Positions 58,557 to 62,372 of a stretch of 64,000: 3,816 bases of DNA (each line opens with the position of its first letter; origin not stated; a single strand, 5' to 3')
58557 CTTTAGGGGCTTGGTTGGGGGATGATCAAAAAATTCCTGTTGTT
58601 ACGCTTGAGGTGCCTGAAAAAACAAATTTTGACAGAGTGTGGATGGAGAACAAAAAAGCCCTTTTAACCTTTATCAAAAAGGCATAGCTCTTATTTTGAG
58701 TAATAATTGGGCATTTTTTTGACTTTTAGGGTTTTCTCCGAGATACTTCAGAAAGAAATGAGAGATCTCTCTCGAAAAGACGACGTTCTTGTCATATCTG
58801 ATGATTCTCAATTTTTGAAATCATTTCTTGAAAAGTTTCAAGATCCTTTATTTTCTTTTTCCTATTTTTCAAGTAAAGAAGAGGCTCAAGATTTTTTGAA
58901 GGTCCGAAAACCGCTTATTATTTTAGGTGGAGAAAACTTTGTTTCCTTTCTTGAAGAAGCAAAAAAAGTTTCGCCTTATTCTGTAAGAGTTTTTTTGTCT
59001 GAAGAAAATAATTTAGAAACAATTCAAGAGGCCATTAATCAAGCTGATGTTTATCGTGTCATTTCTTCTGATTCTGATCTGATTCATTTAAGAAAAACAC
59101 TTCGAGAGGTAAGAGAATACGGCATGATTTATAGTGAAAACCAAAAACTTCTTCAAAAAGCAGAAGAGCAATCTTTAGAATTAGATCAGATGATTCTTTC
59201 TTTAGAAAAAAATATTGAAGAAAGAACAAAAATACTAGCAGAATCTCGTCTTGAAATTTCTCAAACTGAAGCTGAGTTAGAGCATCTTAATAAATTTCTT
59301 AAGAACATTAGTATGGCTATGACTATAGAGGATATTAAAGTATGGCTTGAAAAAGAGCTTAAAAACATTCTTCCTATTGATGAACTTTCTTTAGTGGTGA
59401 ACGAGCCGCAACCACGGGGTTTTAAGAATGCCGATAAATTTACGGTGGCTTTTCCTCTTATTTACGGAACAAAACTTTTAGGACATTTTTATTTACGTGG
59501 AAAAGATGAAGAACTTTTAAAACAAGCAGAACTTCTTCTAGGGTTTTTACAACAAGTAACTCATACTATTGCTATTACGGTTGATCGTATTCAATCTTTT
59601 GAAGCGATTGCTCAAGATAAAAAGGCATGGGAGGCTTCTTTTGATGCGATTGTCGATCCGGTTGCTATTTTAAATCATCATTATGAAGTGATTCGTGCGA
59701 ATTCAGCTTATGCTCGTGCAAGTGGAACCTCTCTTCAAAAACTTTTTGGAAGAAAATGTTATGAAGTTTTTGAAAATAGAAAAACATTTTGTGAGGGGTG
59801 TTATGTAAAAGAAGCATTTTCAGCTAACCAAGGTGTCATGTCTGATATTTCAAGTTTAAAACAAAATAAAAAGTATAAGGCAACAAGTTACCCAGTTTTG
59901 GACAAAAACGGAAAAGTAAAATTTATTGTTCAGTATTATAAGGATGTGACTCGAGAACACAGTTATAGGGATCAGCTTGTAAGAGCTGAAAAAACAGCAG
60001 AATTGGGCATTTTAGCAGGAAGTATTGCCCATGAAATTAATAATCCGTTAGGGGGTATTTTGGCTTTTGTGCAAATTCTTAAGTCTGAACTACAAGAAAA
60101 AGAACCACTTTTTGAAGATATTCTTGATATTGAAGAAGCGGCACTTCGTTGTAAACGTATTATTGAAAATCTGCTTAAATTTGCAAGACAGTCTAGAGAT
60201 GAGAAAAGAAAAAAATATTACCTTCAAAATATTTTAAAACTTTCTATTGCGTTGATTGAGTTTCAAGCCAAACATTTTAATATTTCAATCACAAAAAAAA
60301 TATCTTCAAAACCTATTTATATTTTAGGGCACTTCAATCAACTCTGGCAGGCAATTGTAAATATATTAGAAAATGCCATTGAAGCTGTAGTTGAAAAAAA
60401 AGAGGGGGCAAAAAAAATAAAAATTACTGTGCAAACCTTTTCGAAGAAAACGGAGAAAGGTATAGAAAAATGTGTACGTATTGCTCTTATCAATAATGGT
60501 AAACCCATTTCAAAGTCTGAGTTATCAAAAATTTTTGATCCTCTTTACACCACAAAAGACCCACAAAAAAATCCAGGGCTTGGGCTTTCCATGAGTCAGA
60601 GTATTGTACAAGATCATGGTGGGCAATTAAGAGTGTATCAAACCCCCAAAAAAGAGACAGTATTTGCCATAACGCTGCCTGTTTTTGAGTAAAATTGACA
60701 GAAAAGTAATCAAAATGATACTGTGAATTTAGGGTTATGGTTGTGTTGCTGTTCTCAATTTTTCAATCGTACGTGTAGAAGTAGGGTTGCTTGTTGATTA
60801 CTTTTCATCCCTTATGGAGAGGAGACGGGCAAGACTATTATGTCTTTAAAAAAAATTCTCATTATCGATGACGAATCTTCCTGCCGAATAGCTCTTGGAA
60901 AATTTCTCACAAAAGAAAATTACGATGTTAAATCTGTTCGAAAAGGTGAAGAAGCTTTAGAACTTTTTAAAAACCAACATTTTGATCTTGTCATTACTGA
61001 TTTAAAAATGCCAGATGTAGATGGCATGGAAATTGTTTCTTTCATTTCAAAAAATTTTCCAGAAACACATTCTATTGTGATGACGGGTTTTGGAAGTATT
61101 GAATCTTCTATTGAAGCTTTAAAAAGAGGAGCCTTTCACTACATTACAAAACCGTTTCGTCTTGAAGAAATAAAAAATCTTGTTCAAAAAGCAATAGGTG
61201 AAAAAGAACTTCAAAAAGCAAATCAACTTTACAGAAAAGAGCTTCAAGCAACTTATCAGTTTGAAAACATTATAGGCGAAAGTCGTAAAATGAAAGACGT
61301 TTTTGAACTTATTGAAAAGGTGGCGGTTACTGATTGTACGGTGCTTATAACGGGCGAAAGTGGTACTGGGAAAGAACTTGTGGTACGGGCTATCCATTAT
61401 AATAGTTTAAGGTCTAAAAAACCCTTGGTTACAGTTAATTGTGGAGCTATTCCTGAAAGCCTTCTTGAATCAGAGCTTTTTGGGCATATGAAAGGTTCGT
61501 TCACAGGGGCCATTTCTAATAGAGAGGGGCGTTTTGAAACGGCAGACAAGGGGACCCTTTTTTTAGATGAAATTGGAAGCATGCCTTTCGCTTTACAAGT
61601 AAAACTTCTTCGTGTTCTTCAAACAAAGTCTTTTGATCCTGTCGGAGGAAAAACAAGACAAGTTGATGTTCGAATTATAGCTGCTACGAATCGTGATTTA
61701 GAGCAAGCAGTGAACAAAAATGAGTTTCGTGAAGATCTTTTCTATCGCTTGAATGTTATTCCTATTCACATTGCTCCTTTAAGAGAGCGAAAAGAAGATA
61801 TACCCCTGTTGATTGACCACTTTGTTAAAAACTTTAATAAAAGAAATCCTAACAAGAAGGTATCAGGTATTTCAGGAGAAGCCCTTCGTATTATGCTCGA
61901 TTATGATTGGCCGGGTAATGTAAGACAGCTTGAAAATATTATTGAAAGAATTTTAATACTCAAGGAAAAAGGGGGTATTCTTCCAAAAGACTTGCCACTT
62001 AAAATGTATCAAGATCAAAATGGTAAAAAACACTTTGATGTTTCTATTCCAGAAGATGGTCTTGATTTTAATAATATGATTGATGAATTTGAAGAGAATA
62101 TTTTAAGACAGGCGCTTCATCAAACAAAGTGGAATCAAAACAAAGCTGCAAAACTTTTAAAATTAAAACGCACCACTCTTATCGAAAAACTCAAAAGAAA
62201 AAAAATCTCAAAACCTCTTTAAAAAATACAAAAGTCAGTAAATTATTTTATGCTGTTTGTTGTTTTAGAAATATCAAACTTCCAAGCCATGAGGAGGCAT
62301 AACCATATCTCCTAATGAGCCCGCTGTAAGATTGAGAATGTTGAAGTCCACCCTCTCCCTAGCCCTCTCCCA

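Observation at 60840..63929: A sigma-54 lipoprotein regulon: NtrB/NtrC-like pair adjacent to one of four perfect -24/-12 promoters in the window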

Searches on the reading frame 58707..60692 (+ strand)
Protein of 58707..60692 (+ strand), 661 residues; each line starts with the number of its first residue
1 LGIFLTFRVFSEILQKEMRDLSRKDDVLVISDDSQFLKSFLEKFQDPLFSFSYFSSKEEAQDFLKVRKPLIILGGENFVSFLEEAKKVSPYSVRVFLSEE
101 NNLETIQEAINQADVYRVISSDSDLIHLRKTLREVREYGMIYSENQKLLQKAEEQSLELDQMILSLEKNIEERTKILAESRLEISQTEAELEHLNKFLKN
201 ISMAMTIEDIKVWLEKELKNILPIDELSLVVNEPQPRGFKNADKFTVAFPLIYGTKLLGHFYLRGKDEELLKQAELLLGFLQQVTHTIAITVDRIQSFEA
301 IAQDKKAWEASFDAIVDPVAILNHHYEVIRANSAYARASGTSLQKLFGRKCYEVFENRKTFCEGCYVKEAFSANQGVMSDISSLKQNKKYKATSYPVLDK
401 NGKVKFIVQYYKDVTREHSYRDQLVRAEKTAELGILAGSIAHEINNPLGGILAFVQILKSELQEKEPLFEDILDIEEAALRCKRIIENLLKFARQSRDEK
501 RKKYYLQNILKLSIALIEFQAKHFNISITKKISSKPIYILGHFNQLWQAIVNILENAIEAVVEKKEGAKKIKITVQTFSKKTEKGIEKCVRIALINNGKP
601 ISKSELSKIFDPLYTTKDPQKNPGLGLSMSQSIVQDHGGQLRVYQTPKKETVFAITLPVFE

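Call 10: search_protein_families(library=pfam, proteins=[window:58707-60692:+], max_evalue=0.01)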
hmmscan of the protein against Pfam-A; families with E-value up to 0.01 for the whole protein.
window:58707-60692:+ (661 aa): 5 families
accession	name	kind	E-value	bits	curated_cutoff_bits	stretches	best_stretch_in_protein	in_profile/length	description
PF02518.31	HATPase_c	-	3e-18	66.7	26.4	1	544-659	4-109/111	Histidine kinase-, DNA gyrase B-, and HSP90-like ATPase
PF00512.31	HisKA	-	8.3e-11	42.2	26.9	1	436-495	5-63/66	His Kinase A (phospho-acceptor) domain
PF08448.16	PAS_4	-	5.2e-09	36.8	23.1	1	312-418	1-109/110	PAS fold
PF14501.12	HATPase_c_5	-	1.2e-06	28.7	22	1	546-657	6-101/102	GHKL domain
PF13426.13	PAS_9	-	3.9e-05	24.3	27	1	317-415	2-102/103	PAS domain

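Call 23: search_protein_families(library=ncbifam, proteins=[window:58707-60692:+], max_evalue=0.001)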
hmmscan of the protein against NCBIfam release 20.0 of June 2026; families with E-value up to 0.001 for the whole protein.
window:58707-60692:+ (661 aa): 61 families (the best 25 are shown)
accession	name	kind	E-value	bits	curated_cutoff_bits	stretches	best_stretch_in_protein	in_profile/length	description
NF008468.0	PRK11360.1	equivalog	5.7e-52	176.9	646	1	300-660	262-609/616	two-component system sensor histidine kinase AtoS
NF052574.1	HisKinEspCMyxo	equivalog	1.3e-41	142.6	1200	1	326-659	308-637/785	serine histidine kinase EspC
NF047497.1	HK_LIC_12097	equivalog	3.4e-39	134.6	500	1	297-659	2-366/367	LIC_12097 family sensor histidine kinase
NF010411.0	PRK13837.1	equivalog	8.9e-36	123.2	647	1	421-659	438-675/828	two-component system VirA-like sensor kinase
NF047466.1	hybrid_RR_LvrB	exception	2.2e-32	112.7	500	1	419-660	138-377/377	hybrid histidine kinase/response regulator LvrB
NF007688.0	PRK10364.1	equivalog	2.2e-29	102.6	479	1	410-659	216-451/460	two-component system sensor histidine kinase ZraS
NF010076.0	PRK13557.1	subfamily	9.5e-28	96.9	631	1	326-659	53-394/540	histidine kinase famiy protein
NF046020.1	HisKinCckABruc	equivalog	1e-27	96.4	1000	1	319-659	359-707/868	cell cycle histidine kinase CckA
NF053867.1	SprKinKinDBac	equivalog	1.3e-26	93.1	775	1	407-659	260-497/500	sporulation kinase KinD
NF052573.1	HisKinEspAMyxo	equivalog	3.1e-25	88.3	1400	1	291-659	239-611/755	serine histidine kinase EspA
NF038348.1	T2SS_HK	subfamily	1.3e-24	86.6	450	2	477-659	406-573/574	histidine kinase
NF046026.1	HisKinCckACaul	equivalog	1.5e-24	86.1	1000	1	407-659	276-532/678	cell cycle histidine kinase CckA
NF046044.1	PnpS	equivalog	4.4e-24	85.2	400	1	284-658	32-390/390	two-component system histidine kinase PnpS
NF041777.1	sens_FixL_Rhizob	equivalog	2.8e-23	82.3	850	1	402-659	231-481/485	sensor protein FixL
NF008293.1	PRK11073.1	equivalog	2.6e-22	79.6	240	1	310-659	11-347/349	nitrogen regulation protein NR(II)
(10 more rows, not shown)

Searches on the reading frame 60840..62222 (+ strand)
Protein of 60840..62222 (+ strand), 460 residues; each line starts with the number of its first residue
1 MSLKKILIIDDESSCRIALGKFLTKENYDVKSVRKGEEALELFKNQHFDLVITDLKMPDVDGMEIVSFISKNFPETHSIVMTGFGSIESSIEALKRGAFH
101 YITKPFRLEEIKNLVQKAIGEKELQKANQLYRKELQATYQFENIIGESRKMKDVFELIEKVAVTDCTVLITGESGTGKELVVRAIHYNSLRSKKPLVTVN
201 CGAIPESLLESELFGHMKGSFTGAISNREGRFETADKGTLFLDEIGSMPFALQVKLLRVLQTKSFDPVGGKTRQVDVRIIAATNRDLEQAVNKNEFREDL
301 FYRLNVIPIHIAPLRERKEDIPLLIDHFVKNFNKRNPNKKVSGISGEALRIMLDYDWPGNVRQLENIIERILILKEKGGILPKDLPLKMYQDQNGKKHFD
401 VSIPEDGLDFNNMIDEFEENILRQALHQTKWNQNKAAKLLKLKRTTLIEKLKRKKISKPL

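Call 10: search_protein_families(library=pfam, proteins=[window:60840-62222:+], max_evalue=0.01)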
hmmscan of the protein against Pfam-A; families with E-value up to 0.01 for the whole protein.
window:60840-62222:+ (460 aa): 9 families
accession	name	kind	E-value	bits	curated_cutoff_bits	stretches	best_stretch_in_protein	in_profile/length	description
PF00158.32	Sigma54_activat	-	2.6e-73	245.7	20.2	1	144-310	1-168/168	Sigma-54 interaction domain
PF00072.30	Response_reg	-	2.3e-29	102.2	30.2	1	6-115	1-110/111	Response regulator receiver domain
PF25601.1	AAA_lid_14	-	1.9e-27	95.3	27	1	315-397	1-82/87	AAA+ ATPase lid domain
PF14532.12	Sigma54_activ_2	-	1.8e-20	74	25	1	145-314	1-138/138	Sigma-54 interaction domain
PF02954.25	HTH_8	-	9.7e-11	41.7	22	1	415-453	3-41/42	Bacterial regulatory protein, Fis family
PF07728.20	AAA_5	-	1.1e-06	29.2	22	1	168-287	2-125/139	AAA domain (dynein-related subfamily)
PF00004.35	AAA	-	4e-05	24.5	21.2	1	168-289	1-116/131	ATPase family associated with various cellular activities (AAA)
PF23198.2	PDE8A_N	-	6.4e-05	23.3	29.6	1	3-80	10-88/147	PDE8A-like, N-terminal domain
PF20030.5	bpMoxR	-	0.002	17.7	27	1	152-287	18-147/205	MoxR domain in the MoxR-vWA-beta-propeller ternary systems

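Call 19: find_encoding_contigs(protein=window:60840-62222:+, flank=10000, max_places=6)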
Protein window:60840-62222:+ (460 aa): 1 contig read that carries it; 1 place shown.
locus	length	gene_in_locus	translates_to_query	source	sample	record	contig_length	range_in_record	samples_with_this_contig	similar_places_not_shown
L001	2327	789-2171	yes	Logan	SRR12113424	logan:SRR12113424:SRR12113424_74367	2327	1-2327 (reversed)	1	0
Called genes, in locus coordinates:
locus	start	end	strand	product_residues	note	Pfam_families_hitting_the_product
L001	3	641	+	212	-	?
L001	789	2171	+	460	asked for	PF00072:Response_reg, PF00158:Sigma54_activat, PF14532:Sigma54_activ_2, PF07728:AAA_5 (weak), PF25601:AAA_lid_14, PF02954:HTH_8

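Call 23: search_protein_families(library=ncbifam, proteins=[window:60840-62222:+], max_evalue=0.001)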
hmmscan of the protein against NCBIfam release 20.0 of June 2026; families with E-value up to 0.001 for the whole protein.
window:60840-62222:+ (460 aa): 117 families (the best 25 are shown)
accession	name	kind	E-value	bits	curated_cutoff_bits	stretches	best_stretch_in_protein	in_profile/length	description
NF008469.0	PRK11361.1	equivalog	8.2e-147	489.6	714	1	3-456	4-456/461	acetoacetate metabolism transcriptional regulator AtoC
TIGR01818.1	ntrC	equivalog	9.4e-136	453.3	558.6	1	6-452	1-461/463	nitrogen regulation protein NR(I)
NF007689.0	PRK10365.1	equivalog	4.7e-115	384.9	760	1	5-453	7-441/441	sigma-54-dependent response regulator transcription factor ZraR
TIGR02915.1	PEP_resp_reg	equivalog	5.3e-115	384.8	502.6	1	6-456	1-444/445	PEP-CTERM-box response regulator transcription factor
NF011695.0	PRK15115.1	equivalog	2.1e-114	382.7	763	1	5-456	8-438/445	two-component system response regulator GlrR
NF041946.1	LuxO_transreg_Vib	equivalog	3.2e-113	379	800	1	10-452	3-458/463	quorum-sensing sigma-54 dependent transcriptional regulator LuxO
NF041552.1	TF_PrdR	equivalog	5.1e-113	378.4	795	1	109-453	235-575/577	sigma-54 dependent transcriptional regulator PrdR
TIGR01817.1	nifA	equivalog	5.3e-113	378.6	528.85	1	114-391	170-444/534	nif-specific transcriptional activator NifA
NF008176.1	PRK10923.1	equivalog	4e-112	375.2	620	1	4-453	4-465/469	nitrogen regulation protein NR(I)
NF051870.1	NAssimRespRegNtrX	equivalog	5e-106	355.3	600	1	5-453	3-449/452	nitrogen assimilation response regulator NtrX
NF003451.0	PRK05022.1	equivalog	1.9e-105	353.5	476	1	108-456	148-510/512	nitric oxide reductase transcriptional regulator NorR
NF038308.1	RNA_repair_RtcR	equivalog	2.3e-98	330.3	650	1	113-448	151-505/530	RNA repair transcriptional activator RtcR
NF049963.1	RespRegFlgRCampy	domain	2.2e-97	326.6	750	1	7-455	4-428/429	fla regulon two-component system response regulator FlgR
NF011958.0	PRK15429.1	equivalog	4.8e-96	322.9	830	1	110-458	352-688/692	formate hydrogenlyase transcriptional activator FlhA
NF041906.1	V4R_TF_MobR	exception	6.5e-91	305.5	999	1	122-453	212-543/544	phenol degradation transcriptional regulator MobR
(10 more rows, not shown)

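Call 25: find_related_loci(query=window:60840-62222:+, collection=genome_contigs, flank=8000)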
Query window:60840-62222:+ (460 aa) in genome_contigs; peptide patterns used: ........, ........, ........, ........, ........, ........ (x = any residue, [..] = any of these).
600 stretches matched a pattern (row limit reached: there are more); 598 encode a relative of the query (tblastn E <= 1e-3); the best 80 are kept; 80 distinct loci.
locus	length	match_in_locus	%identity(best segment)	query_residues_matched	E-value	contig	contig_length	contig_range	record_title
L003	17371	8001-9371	55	3-458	5e-163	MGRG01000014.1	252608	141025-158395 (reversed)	MAG: Deltaproteobacteria bacterium RIFCSPHIGHO2_01_FULL_43_49 rifcsphigho2_01_scaffold_83, whole genome shotgun sequence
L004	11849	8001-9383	52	1-459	1e-160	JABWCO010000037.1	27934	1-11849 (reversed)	MAG: Bdellovibrio sp. isolate MAG_58 scaffold_1544, whole genome shotgun sequence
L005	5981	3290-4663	53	1-456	8e-162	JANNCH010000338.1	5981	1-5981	MAG: Pseudobdellovibrionaceae bacterium isolate OTE_78_metabat_20_sub OTE_78_k141_3137818, whole genome shotgun sequence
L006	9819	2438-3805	48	2-456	5e-144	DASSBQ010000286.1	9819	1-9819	MAG TPA_asm: Nitrospiraceae bacterium isolate SMAG_U898 k141_1344877, whole genome shotgun sequence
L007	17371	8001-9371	47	2-456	4e-143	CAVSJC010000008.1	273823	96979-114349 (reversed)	MAG: uncultured Nitrospiraceae bacterium isolate MFD02360.bin.2.39 genome assembly, contig: contig_23841, whole genome s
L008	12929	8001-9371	47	2-456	2e-142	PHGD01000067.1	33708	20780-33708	MAG: Nitrospira sp. LK70 C_2_scaffold_6034, whole genome shotgun sequence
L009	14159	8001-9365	48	2-456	1e-142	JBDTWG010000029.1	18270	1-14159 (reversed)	MAG: Nitrospira sp. isolate cluster3_bin.86 NODE_11151_length_18270_cov_7.850782, whole genome shotgun sequence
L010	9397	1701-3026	50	1-442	1e-142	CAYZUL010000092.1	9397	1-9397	MAG TPA_asm: uncultured Nitrospirota bacterium isolate SRP090828_co2_53 genome assembly, contig: NODE_2664_length_9397_c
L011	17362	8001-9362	51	1-453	4e-142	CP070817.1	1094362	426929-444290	MAG: Deltaproteobacteria bacterium isolate bin116 chromosome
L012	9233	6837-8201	48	2-456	3e-142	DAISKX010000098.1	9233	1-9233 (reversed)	MAG TPA_asm: Nitrospiraceae bacterium isolate CTOTU39261 NODE_1114_length_9233_cov_5.584986, whole genome shotgun sequen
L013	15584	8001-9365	48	2-456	9e-142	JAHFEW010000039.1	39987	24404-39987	MAG: Nitrospira sp. isolate nzgw278 NODE_173_length_39988_cov_11.375172, whole genome shotgun sequence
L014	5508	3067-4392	50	1-442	1e-142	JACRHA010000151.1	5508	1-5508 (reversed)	MAG: Nitrospirae bacterium isolate NC_groundwater_1765_Pr3_B-0.1um_46_13 SR-2_scaffold_141_3309258, whole genome shotgun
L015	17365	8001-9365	47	2-456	4e-141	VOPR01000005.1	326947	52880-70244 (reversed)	MAG: Nitrospira sp. isolate MAG_246 c_000000002795, whole genome shotgun sequence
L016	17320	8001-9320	51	4-442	2e-141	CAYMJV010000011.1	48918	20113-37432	MAG TPA_asm: uncultured Syntrophaceae bacterium isolate binchicken_co378_81 genome assembly, contig: NODE_510_length_489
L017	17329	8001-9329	51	1-442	7e-141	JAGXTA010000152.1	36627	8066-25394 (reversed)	MAG: Deltaproteobacteria bacterium isolate CROMO_BS_46_3 c_000000847918, whole genome shotgun sequence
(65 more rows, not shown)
